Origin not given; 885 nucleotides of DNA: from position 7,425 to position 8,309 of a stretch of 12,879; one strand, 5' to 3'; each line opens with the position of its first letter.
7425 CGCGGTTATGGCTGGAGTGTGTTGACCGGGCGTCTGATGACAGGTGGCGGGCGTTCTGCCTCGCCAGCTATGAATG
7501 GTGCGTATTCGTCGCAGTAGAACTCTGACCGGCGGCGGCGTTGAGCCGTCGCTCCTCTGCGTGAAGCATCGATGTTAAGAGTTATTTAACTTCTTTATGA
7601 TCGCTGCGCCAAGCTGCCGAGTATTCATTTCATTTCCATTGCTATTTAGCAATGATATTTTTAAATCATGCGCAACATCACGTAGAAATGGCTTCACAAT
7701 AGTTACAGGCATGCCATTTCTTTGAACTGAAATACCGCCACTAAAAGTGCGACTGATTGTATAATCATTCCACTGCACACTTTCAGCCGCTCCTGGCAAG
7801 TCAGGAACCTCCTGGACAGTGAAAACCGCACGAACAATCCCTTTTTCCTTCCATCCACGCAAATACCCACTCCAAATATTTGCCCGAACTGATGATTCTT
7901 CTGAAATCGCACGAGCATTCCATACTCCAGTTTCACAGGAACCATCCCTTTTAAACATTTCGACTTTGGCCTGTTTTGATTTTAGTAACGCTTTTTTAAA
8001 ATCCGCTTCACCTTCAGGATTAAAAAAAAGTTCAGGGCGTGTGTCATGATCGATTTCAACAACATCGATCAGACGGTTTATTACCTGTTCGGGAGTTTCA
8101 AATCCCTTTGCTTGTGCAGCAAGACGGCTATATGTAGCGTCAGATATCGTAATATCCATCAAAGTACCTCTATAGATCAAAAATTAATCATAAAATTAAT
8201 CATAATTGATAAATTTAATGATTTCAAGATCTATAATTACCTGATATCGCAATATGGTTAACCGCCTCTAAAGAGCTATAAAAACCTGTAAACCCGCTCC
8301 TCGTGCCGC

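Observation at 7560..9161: AT-rich two-gene cargo island inserted between the primase and helicase/ori modules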

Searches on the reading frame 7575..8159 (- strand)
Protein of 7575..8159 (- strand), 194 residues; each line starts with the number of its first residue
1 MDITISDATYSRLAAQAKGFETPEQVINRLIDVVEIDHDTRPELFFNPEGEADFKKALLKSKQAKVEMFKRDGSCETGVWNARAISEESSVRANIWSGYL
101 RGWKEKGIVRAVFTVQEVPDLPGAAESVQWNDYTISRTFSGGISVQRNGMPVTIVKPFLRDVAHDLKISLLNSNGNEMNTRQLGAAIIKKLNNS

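Call 5: search_protein_families(library=pfam, proteins=[window:7575-8159:-], max_evalue=0.01)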
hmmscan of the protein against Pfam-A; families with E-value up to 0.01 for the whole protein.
window:7575-8159:- (194 aa): 1 family
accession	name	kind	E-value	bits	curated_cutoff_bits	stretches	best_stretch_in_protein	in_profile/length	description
PF24434.1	DUF7557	-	0.0029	17.5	25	1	2-35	3-36/45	Family of unknown function (DUF7557)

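Call 14: search_protein_families(library=padloc, proteins=[window:7575-8159:-], max_evalue=0.1)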
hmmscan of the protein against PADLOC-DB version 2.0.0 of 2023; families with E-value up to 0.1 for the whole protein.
window:7575-8159:- (194 aa): 0 families

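Call 15: search_protein_families(library=ncbifam, proteins=[window:7575-8159:-], max_evalue=0.1)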
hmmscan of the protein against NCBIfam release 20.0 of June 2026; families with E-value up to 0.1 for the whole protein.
window:7575-8159:- (194 aa): 1 family
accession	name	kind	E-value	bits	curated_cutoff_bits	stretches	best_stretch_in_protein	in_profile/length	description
NF047386.1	T4SS_SepA_fam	subfamily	0.00011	22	110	1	2-43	3-45/182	T4SS efffector SepA family protein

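Call 16: search_protein_families(library=phrogs, proteins=[window:7575-8159:-], max_evalue=0.1)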
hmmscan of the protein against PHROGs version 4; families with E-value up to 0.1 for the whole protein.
window:7575-8159:- (194 aa): 0 families

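Call 17: find_homologous_proteins(query=window:7575-8159:-, max_evalue=0.001)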
Query window:7575-8159:- (194 aa): 15 proteins with E <= 0.001 among 142 candidates.
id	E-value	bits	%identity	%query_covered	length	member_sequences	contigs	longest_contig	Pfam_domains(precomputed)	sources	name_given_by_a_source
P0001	3.2e-122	423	99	100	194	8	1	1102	-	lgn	-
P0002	1.6e-80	287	70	98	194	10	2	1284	-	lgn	-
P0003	2.4e-72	260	62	100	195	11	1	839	-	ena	-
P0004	1.2e-71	258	63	100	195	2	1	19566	-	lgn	-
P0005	2.8e-70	253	64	99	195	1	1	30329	-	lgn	-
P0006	7.9e-70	252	65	98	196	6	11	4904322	-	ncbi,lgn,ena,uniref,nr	ncbi:hypothetical protein PE051_01645 [Enterobacter asburiae]|uniref:hypothetical protein n=1 Tax=En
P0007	1.9e-68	248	64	98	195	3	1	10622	-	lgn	-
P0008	2.3e-53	198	52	97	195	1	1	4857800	-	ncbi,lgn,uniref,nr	ncbi:hypothetical protein [Pectobacterium aroidearum]|uniref:hypothetical protein n=1 Tax=Pectobacte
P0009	3.1e-48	182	47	98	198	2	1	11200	PF24434.2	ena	-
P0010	8.4e-48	180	73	59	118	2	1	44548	-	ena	-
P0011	1.3e-47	180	73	59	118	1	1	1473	-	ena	-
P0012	4.4e-47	178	49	98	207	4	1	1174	-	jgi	-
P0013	7.5e-45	171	69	59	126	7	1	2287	-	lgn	-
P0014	2.1e-41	159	64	59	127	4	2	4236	-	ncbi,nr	ncbi:TPA: hypothetical protein U0A13_004973 [Escherichia coli]|nr:hypothetical protein [Escherichia 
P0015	9.8e-24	102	45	61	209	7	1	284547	-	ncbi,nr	ncbi:hypothetical protein G7A68_03060 [Shewanella baltica]|nr:hypothetical protein [Shewanella balti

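Call 19: find_encoding_contigs(protein=P0006, flank=6000, max_places=4)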
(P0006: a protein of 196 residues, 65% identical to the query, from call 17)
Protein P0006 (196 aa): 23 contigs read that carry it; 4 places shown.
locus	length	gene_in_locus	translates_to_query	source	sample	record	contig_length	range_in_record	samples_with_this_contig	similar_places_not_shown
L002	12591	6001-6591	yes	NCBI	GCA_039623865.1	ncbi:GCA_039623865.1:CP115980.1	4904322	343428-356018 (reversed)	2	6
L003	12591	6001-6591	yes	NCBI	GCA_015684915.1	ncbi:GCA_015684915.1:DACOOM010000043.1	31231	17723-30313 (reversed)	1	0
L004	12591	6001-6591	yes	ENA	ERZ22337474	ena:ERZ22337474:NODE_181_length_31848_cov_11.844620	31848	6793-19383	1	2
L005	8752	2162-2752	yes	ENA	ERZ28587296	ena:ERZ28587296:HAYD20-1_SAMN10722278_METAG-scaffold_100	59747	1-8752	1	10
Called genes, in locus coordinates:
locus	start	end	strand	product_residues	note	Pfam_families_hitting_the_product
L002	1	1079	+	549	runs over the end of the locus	PF00474:SSF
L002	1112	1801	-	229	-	PF04172:LrgB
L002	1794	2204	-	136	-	PF03788:LrgA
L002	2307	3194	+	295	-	PF00126:HTH_1, PF03466:LysR_substrate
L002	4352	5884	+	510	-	PF13391:HNH_2 (weak)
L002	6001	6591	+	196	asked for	-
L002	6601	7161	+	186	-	-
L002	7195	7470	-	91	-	-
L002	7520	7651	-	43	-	-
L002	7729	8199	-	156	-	-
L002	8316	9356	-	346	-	-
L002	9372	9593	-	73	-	-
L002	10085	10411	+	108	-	-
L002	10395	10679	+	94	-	-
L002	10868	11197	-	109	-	-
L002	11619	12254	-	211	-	-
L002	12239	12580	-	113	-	-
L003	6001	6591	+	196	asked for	-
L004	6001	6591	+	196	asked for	-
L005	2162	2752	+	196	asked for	-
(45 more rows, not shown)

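Call 20: find_encoding_contigs(protein=P0008, flank=6000, max_places=3)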
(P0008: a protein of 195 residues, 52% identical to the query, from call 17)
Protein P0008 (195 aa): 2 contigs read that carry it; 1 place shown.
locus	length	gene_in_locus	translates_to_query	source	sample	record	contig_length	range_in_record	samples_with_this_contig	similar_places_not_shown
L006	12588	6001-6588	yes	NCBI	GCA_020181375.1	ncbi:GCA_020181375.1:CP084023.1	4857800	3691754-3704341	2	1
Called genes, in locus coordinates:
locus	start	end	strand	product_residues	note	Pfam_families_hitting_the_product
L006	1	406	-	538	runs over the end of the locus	PF12792:CSS-motif, PF00563:EAL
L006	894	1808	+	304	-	PF01497:Peripla_BP_2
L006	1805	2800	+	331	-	PF01032:FecCD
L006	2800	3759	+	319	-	PF01032:FecCD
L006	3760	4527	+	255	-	PF02463:SMC_N (faint), PF13175:AAA_15 (faint), PF13476:AAA_23 (weak), PF00005:ABC_tran, PF13555:AAA_29 (weak), PF13173:AAA_14 (faint), PF13304:AAA_21 (faint)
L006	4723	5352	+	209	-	PF02798:GST_N, PF13417:GST_N_3, PF13409:GST_N_2, PF00043:GST_C, PF13410:GST_C_2 (faint), PF14497:GST_C_3 (weak)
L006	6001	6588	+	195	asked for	-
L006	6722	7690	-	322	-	PF02452:PemK_toxin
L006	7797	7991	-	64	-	-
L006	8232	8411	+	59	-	-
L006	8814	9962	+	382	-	PF00145:DNA_methylase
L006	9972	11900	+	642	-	PF03235:GmrSD_N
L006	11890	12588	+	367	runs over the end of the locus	PF02463:SMC_N (faint), PF13175:AAA_15, PF13476:AAA_23 (faint), PF13304:AAA_21, PF13175:AAA_15, PF12476:DUF3696 (weak)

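Call 21: find_encoding_contigs(protein=P0005, flank=6000, max_places=3)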
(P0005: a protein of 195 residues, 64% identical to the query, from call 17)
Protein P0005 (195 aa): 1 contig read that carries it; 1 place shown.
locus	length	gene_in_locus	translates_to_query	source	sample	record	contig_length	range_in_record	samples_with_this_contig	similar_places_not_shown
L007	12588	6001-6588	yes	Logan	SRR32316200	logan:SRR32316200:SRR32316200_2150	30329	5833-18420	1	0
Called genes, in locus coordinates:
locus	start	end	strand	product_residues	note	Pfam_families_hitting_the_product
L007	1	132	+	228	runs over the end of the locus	PF00005:ABC_tran, PF13304:AAA_21 (faint)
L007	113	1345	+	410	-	PF12704:MacB_PCD (weak), PF02687:FtsX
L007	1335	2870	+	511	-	PF03781:FGE-sulfatase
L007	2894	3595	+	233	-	PF13851:GAS (weak)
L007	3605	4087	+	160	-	-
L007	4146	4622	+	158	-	-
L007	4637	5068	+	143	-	PF18673:IrmA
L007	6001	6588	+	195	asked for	-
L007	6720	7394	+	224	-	-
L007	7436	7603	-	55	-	-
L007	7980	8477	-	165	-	PF11663:Toxin_YhaV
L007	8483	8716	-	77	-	PF15937:PrlF_antitoxin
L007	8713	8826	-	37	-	-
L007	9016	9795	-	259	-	PF18312:ScsC_N, PF13098:Thioredoxin_2 (weak), PF13462:Thioredoxin_4, PF01323:DSBA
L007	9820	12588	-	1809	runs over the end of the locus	PF08751:TrwC, PF22232:TraI_hel_assoc_N, PF18272:ssDNA_TraI_N (faint), PF18340:TraI_2B, PF13245:AAA_19, PF13604:AAA_30, PF07057:TraI_C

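Call 35: predict_structure(alignment_id=A1)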
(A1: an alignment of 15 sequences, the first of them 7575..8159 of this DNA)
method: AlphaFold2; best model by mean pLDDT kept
length: 194 residues; sequences in the alignment: 15
mean_pLDDT: 80.3   pTM: 0.45
mean pLDDT of the five models: 80.3, 79.1, 78.9, 78.6, 77.8
residues with pLDDT >= 90: 53; 70-90: 98; 50-70: 38; < 50: 5
segments of 3 or more residues with pLDDT < 50: 119-122
pLDDT, mean of each block of 10 residues (from residue 1): 67 62 59 56 88 87 88 84 81 86 85 76 72 87 85 86 93 92 93 82
secondary structure, 60 per line:
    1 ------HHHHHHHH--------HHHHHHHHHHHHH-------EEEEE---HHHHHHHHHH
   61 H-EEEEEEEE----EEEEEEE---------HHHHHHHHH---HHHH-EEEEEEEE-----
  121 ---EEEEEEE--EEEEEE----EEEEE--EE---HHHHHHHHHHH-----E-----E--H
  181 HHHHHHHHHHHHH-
elements in order: H7-14 H23-35 E43-47 H51-61 E63-70 E75-81 H91-99 H103-106 E108-115 E124-130 E133-138 E143-147 H155-165 H180-193

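Call 56: search_solved_structures(query=A1, max_evalue=10)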
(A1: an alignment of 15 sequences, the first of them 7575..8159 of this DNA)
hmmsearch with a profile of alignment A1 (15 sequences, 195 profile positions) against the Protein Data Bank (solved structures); distinct sequences matched with E-value up to 10: 14.
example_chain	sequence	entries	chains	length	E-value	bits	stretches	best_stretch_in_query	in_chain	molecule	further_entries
4k5w_A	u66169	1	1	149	0.3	14.1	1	31-74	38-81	Thermonuclease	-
4k6d_A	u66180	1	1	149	0.3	14.1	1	31-74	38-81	Thermonuclease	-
4uqm_A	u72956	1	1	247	1.3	12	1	99-126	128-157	URACIL-DNA GLYCOSYLASE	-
1daw_A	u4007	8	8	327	1.7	11.6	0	28-56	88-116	PROTEIN KINASE CK2 | Casein kinase II, alpha chain | Casein kinase II subunit alpha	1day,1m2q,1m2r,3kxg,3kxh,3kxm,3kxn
3pvg_A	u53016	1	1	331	1.7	11.6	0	28-56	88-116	Casein kinase II subunit alpha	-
1ds5_A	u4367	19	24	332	1.7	11.5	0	28-56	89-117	CASEIN KINASE, ALPHA CHAIN | PROTEIN KINASE CK2, ALPHA SUBUNIT | CASEIN KINASE II, ALPHA CHAIN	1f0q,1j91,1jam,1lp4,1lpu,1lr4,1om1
4anm_A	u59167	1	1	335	1.8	11.5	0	28-56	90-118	CASEIN KINASE II SUBUNIT ALPHA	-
1m2p_A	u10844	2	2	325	1.8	11.5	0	28-56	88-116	Casein kinase II, alpha chain | Casein kinase II subunit alpha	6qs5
4dgn_A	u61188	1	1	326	1.8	11.5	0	28-56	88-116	Casein kinase II subunit alpha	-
2pvh_A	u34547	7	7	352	2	11.3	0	28-56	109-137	Casein kinase II subunit alpha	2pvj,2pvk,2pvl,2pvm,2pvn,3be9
4dgm_A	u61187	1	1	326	2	11.3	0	28-56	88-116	Casein kinase II subunit alpha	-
9hk5_A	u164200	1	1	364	3.2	10.7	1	28-59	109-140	Casein kinase II subunit alpha'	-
6qy8_A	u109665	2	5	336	3.3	10.6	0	28-59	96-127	Casein kinase II subunit alpha'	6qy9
6l20_A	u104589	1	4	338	3.4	10.6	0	28-59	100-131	Casein kinase II subunit alpha'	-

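Call 58: find_encoding_contigs(protein=P0004, flank=5000, max_places=2)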
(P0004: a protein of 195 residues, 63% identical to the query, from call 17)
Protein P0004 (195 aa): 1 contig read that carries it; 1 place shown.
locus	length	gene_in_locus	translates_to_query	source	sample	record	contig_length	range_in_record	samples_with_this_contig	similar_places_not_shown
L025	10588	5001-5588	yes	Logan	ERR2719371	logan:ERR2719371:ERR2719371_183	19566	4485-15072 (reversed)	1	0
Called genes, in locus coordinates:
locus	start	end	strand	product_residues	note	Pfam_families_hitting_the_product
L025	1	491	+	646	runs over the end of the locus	PF13551:HTH_29 (weak), PF13565:HTH_32 (weak), PF00665:rve (weak), PF09299:Mu-transpos_C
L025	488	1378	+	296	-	PF05621:TniB, PF13401:AAA_22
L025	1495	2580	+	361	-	PF06527:TniQ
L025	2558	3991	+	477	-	-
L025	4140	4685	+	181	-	-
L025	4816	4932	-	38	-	-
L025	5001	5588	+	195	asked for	-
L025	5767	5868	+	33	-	-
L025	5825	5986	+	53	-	-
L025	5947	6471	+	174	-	-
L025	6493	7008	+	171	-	-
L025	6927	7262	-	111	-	-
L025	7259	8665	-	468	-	-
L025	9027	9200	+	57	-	-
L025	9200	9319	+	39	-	-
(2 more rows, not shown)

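Call 59: find_encoding_contigs(protein=P0009, flank=5000, max_places=2)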
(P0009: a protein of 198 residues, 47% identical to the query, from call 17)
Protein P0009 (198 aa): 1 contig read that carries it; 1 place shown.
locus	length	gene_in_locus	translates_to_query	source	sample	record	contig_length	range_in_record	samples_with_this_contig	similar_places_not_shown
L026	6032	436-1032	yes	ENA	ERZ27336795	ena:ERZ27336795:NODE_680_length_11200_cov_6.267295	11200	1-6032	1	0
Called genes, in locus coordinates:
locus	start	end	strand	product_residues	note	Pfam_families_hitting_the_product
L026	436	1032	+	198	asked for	PF24434:DUF7557 (weak)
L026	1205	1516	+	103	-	PF11195:Tad2-like (weak)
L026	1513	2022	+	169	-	-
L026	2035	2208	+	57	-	-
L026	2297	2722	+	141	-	PF05099:TerB (faint)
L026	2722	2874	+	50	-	PF13064:DUF3927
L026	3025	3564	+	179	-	-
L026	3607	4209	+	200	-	PF13328:HD_4, PF01966:HD (faint)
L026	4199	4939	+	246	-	-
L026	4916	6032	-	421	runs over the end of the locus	PF00817:IMS, PF21999:IMS_HHH_1 (faint), PF11799:IMS_C, PF13438:DUF4113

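Call 60: find_encoding_contigs(protein=P0015, flank=5000, max_places=2)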
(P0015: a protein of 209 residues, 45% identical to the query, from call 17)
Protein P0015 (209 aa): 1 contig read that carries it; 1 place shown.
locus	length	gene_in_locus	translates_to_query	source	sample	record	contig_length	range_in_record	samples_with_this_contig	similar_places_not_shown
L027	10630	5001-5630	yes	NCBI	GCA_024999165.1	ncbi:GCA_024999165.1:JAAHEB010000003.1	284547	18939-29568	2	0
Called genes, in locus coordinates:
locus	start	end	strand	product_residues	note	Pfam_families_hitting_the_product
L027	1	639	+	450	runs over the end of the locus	PF00860:Xan_ur_permease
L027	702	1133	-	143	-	PF00571:CBS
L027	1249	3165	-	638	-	PF19576:Acyltransf_2, PF01553:Acyltransferase, PF13444:Acetyltransf_5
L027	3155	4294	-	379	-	PF00149:Metallophos, PF12850:Metallophos_2 (faint)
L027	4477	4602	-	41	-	-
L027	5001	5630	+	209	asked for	-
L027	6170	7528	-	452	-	PF07670:Gate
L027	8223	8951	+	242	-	-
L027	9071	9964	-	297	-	PF01136:Peptidase_U32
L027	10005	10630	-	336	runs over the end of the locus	PF01136:Peptidase_U32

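Call 61: find_encoding_contigs(protein=P0010, flank=5000, max_places=2)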
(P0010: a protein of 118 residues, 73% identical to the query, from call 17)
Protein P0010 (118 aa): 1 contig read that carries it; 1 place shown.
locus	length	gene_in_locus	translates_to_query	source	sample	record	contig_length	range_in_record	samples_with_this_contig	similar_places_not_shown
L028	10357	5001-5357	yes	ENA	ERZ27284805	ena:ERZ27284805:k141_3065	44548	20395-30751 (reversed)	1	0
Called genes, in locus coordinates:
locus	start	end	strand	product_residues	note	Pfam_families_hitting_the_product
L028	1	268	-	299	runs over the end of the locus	-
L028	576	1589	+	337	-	-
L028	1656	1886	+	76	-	-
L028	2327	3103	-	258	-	PF01925:TauE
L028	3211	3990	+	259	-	PF02311:AraC_binding, PF00165:HTH_AraC (faint), PF12833:HTH_18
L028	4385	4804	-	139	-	PF00903:Glyoxalase, PF22677:Ble-like_N (faint)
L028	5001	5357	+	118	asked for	-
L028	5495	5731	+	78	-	-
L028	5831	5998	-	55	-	-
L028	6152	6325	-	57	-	-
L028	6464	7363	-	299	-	PF10137:CAP12-PCTIR_TIR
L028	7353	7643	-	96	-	PF27363:YuaX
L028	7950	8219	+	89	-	-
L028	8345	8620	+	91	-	-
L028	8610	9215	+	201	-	-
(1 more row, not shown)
